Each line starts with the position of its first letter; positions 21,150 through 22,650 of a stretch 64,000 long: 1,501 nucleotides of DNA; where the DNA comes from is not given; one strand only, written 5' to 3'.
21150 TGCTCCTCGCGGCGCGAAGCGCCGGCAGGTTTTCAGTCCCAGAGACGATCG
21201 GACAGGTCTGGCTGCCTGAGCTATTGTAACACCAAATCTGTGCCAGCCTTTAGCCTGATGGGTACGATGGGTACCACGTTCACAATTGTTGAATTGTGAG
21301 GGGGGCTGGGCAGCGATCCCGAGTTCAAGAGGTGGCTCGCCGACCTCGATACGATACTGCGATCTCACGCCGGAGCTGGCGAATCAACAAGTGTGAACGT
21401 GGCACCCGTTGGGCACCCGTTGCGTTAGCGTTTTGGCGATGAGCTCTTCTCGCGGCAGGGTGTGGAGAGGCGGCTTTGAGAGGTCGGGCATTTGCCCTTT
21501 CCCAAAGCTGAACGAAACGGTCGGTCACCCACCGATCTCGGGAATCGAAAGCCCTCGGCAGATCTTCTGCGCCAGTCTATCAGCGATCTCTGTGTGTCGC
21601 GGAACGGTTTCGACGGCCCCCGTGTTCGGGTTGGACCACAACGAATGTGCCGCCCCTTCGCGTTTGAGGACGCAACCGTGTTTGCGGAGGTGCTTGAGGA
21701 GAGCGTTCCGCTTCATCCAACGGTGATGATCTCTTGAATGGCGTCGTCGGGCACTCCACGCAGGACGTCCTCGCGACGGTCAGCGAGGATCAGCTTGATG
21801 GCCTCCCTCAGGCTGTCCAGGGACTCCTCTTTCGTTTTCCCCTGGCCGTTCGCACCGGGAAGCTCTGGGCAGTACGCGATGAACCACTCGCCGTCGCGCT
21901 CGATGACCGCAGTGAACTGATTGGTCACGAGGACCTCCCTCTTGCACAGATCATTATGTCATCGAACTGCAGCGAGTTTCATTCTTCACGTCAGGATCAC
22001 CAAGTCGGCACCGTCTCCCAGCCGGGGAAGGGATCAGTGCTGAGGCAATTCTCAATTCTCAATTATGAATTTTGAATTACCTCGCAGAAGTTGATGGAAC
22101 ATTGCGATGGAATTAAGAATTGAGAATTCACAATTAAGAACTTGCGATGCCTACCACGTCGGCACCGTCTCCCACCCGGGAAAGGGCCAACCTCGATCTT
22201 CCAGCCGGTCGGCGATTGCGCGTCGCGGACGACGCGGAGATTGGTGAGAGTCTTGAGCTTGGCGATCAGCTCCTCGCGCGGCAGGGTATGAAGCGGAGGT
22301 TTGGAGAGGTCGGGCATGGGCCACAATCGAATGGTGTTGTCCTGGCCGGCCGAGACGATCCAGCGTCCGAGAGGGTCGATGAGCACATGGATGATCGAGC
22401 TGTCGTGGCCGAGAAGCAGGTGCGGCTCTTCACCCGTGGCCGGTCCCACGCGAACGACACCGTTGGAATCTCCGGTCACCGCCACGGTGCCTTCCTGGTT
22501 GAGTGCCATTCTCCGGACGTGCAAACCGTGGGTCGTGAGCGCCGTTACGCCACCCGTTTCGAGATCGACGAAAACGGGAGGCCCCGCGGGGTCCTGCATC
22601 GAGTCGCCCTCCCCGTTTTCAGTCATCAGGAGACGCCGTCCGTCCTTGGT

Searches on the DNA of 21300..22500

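Call 18: search_rna_families(source=window, start=21300, end=22500, threshold=evalue, max_evalue=10)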
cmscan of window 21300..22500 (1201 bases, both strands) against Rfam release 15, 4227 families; matches with E-value up to 10: 3.
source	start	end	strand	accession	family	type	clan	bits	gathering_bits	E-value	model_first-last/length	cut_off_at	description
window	21531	21602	+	RF03447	mir-1231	Gene; miRNA;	-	17.7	80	2.7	1-86/86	no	mir-1231 microRNA precursor family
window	22289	22309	+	RF01381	HIV-1_SL3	Cis-reg;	-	13.4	33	9.2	1-23/23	no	HIV-1 stem-loop 3 Psi packaging signal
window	22157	22201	-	RF01119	sR32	Gene; snRNA; snoRNA; CD-box;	-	11.6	40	3.5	1-57/57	no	Small nucleolar RNA sR32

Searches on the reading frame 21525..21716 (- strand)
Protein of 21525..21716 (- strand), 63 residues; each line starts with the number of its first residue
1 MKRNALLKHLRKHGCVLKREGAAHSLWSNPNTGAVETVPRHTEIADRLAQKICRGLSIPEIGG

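Call 30: search_protein_families(library=pfam, proteins=[window:21525-21716:-])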
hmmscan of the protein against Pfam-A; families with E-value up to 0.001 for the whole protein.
window:21525-21716:- (63 aa): 1 family
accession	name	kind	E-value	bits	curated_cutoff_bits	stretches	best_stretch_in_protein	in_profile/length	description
PF07927.17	HicA_toxin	-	1.1e-07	32.3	27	1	6-54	4-54/58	HicA toxin of bacterial toxin-antitoxin,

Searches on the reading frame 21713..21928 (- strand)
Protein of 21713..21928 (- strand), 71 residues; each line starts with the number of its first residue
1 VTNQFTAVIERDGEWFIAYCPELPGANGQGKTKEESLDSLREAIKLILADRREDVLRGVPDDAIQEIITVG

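Call 11: find_encoding_contigs(protein=window:21713-21928:-, flank=10000, max_places=10)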
Protein window:21713-21928:- (71 aa): 1 contig read that carries it; 1 place shown.
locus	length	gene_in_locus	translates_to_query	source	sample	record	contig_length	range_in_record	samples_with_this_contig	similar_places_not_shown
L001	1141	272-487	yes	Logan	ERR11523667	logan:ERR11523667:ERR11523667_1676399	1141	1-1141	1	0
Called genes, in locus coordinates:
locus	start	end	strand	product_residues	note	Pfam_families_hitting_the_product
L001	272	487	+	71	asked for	-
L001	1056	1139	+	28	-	?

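Call 30: search_protein_families(library=pfam, proteins=[window:21713-21928:-])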
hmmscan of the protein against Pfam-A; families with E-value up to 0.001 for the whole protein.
window:21713-21928:- (71 aa): 1 family
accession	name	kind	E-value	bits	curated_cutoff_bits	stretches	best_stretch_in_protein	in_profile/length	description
PF21748.3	UPF0150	-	0.00078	19.8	27.3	1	11-45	16-50/64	UPF0150-like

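Call 31: find_homologous_proteins(query=window:21713-21928:-, max_evalue=0.00001)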
Query window:21713-21928:- (71 aa): 4905 proteins with E <= 0.00001 among 4907 candidates; the best 120 are listed.
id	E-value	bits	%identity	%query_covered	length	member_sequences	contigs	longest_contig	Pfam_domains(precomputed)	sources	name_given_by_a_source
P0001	2.3e-39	149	100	100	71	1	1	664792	-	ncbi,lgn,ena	-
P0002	1.3e-37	144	96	100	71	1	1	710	-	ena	-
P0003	2.3e-37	143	96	100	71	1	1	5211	-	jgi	jgi:predicted RNase H-like HicB family nuclease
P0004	3.2e-37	142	94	100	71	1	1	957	-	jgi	jgi:predicted RNase H-like HicB family nuclease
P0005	3.3e-36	139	92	100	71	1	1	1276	-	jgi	-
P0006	6.5e-36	138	92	100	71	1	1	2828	-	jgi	jgi:predicted RNase H-like HicB family nuclease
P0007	3.9e-34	133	87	100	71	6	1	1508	-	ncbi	-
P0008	1.9e-33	131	86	100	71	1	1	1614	-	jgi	jgi:predicted RNase H-like HicB family nuclease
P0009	2.9e-33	130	86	100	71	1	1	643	-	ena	-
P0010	2.9e-33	130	86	100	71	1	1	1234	-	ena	-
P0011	4.0e-33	130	86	100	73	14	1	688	-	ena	-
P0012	5.4e-33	129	86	100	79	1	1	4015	-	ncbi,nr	ncbi:MAG TPA: type II toxin-antitoxin system HicB family antitoxin, partial [Chondromyces sp.]|nr:ty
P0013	5.6e-33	129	85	100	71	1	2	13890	-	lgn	-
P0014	5.6e-33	129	83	100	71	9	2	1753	-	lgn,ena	-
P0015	5.6e-33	129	85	100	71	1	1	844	-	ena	-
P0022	1.5e-32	128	86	100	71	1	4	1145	-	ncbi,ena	-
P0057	2.2e-31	124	83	100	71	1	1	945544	-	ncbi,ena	-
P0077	8.4e-31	122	82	100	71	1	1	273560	-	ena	-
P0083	1.2e-30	122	79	100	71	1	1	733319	-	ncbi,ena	-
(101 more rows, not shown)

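Call 32: find_encoding_contigs(protein=P0003, flank=3000, max_places=3)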
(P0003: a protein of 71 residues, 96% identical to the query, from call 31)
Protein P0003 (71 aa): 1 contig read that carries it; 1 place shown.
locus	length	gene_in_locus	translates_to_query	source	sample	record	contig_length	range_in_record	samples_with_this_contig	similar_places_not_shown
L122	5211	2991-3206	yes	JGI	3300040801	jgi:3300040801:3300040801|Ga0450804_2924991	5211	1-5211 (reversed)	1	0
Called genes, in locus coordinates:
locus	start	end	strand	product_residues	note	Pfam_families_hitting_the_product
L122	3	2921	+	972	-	?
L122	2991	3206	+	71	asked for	-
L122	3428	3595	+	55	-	-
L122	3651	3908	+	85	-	-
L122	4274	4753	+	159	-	PF00582:Usp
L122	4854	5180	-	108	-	PF02915:Rubrerythrin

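Call 33: find_encoding_contigs(protein=P0006, flank=3000, max_places=3)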
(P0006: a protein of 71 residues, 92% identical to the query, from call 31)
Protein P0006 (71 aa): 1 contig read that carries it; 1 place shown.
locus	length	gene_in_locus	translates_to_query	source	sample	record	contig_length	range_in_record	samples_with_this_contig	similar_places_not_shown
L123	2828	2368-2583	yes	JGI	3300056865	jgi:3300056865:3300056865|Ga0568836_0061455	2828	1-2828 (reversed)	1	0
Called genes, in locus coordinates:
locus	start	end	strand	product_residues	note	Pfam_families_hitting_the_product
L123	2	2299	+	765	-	?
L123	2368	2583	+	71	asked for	-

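Call 34: find_encoding_contigs(protein=P0013, flank=3000, max_places=3)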
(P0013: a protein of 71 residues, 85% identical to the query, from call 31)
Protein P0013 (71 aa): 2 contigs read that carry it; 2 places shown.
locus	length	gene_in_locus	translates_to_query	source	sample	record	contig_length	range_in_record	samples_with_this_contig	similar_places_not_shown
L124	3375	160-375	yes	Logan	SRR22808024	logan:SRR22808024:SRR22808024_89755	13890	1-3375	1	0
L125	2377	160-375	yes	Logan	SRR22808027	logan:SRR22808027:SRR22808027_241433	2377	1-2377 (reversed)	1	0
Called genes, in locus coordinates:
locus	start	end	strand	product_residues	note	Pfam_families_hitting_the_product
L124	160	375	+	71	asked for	-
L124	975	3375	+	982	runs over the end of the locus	PF07715:Plug, PF00593:TonB_dep_Rec_b-barrel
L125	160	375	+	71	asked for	-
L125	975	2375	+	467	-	?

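Call 35: find_encoding_contigs(protein=P0057, flank=3000, max_places=3)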
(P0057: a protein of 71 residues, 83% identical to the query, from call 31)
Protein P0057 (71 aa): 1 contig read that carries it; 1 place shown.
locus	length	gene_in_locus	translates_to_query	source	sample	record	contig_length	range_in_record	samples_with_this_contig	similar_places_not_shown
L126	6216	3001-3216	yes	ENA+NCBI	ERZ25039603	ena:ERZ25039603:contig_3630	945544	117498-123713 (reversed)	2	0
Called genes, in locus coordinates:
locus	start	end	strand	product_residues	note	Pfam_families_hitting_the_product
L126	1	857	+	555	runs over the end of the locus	PF00251:Glyco_hydro_32N (faint), PF04041:Glyco_hydro_130 (faint)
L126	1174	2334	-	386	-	PF13173:AAA_14, PF13635:DUF4143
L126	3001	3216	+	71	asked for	-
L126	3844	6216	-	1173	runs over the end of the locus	PF02463:SMC_N, PF13175:AAA_15 (weak), PF13476:AAA_23, PF13555:AAA_29 (faint), PF19220:Rod_CreS (faint), PF13304:AAA_21 (weak)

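Call 41: list_cluster_members(proteins=[P0001, P0057, P0083, P0077, P0007, P0022])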
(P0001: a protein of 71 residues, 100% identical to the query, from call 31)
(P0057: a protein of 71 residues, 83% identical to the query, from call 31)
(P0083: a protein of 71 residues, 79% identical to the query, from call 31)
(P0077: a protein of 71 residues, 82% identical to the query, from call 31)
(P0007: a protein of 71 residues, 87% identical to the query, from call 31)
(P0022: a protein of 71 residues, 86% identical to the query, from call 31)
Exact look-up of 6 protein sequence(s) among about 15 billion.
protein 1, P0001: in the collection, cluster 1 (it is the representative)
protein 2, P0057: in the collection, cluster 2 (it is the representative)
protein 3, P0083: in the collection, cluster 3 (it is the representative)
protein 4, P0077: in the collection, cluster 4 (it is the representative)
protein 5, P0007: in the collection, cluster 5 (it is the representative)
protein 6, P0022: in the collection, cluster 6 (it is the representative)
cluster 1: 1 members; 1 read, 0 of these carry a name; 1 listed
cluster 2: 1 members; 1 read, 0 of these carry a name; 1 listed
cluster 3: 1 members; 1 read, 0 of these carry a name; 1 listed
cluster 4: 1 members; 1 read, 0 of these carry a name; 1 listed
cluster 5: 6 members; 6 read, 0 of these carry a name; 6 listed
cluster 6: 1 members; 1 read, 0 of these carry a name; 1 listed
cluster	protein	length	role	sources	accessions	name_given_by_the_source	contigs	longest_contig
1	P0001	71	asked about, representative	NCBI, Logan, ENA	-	-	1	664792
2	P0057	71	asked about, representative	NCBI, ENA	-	-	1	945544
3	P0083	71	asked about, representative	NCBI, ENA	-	-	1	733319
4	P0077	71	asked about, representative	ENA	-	-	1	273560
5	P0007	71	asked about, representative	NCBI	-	-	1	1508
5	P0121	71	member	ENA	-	-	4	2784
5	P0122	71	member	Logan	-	-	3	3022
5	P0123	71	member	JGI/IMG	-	-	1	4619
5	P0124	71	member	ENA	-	-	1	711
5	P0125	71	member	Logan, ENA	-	-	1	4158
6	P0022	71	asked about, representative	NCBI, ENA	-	-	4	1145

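Call 47: find_encoding_contigs(protein=P0002, flank=3000, max_places=3)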
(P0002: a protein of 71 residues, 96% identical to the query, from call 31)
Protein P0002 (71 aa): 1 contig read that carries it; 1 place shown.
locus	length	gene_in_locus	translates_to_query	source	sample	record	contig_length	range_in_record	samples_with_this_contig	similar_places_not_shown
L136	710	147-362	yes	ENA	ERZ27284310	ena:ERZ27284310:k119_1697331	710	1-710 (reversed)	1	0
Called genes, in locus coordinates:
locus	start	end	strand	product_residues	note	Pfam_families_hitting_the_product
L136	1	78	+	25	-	?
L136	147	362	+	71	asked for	-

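Call 48: find_encoding_contigs(protein=P0004, flank=3000, max_places=3)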
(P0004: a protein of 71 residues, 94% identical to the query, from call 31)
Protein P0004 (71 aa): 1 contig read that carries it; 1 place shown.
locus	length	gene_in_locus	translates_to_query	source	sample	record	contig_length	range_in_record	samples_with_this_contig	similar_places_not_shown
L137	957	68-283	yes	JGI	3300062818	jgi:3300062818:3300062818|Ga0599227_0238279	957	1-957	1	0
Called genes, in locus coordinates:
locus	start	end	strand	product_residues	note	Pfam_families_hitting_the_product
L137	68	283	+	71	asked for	-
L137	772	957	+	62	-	?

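Call 49: find_encoding_contigs(protein=P0005, flank=3000, max_places=3)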
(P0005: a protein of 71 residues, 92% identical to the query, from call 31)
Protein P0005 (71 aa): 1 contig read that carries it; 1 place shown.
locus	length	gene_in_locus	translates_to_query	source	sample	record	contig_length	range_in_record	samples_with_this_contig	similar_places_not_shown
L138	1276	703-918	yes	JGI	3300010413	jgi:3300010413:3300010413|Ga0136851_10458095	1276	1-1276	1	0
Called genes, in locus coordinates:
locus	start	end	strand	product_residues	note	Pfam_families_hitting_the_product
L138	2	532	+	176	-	?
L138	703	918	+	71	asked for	-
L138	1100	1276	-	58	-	?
